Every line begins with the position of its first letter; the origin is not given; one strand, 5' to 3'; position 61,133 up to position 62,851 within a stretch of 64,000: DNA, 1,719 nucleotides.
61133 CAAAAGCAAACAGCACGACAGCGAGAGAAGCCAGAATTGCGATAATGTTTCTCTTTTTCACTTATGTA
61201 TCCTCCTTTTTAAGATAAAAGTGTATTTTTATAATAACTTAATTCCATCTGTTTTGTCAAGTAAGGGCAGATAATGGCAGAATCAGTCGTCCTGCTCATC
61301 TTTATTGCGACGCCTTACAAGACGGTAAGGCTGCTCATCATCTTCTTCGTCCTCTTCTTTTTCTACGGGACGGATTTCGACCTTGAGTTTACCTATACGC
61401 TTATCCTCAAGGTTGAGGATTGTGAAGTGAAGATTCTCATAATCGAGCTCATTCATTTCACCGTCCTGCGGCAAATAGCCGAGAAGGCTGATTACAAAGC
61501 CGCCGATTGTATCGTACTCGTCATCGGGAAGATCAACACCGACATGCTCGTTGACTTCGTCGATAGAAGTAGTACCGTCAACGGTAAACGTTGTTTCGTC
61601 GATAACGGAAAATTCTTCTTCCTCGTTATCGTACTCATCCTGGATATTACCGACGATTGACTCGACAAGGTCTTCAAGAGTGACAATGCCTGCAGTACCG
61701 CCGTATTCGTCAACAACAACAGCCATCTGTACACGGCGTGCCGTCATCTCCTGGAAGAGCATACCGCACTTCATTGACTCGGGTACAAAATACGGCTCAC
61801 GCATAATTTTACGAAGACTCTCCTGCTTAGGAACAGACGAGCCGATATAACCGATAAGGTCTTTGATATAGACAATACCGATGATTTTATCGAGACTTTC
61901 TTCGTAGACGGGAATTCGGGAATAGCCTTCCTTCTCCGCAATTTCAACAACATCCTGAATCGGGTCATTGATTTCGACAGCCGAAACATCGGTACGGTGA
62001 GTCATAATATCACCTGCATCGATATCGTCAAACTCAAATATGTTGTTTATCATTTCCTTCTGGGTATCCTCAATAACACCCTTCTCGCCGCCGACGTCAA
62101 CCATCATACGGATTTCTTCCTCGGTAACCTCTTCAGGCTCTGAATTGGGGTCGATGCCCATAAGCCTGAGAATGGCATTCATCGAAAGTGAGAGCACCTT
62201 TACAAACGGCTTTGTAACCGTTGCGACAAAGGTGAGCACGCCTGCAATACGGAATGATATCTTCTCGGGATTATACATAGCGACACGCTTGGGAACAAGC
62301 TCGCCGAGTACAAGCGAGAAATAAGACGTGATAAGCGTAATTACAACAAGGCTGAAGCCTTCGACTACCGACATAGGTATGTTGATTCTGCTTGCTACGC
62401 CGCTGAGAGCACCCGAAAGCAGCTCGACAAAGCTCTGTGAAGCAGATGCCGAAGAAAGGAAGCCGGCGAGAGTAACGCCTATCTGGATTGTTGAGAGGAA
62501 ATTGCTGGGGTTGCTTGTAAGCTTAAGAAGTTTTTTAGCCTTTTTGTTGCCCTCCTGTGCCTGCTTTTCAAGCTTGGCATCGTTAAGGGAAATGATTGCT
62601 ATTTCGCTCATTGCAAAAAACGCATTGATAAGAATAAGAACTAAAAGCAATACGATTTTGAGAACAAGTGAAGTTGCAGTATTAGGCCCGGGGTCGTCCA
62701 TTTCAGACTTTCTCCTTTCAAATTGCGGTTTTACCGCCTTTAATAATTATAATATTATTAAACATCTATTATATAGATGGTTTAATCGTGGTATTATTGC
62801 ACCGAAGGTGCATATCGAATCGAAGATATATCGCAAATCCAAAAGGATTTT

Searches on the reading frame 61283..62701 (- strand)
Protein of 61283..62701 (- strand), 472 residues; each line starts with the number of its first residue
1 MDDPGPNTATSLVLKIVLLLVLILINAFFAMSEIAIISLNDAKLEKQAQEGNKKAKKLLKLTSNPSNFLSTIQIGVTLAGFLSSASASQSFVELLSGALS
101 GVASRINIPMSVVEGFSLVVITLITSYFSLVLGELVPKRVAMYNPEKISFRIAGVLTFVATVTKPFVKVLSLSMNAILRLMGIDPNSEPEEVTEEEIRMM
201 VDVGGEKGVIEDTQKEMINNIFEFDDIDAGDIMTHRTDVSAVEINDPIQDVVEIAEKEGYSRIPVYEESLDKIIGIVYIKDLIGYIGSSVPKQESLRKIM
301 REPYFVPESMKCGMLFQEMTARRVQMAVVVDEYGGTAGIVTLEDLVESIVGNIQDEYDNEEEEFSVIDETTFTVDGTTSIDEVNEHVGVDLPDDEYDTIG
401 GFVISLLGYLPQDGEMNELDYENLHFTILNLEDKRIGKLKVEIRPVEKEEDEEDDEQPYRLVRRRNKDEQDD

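Call 65: search_protein_families(library=pfam, proteins=[window:61283-62701:-], max_evalue=0.00001)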
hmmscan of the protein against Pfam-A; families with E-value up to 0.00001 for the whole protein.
window:61283-62701:- (472 aa): 3 families
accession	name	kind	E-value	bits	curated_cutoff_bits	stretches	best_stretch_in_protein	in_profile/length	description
PF01595.25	CNNM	-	2e-52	177.9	28.4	1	18-212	2-179/181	Cyclin M transmembrane N-terminal domain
PF03471.22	CorC_HlyC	-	5.1e-25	87.7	27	1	367-443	3-79/81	Transporter associated domain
PF00571.33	CBS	-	1.2e-17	64.4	24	2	229-286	1-55/57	CBS domain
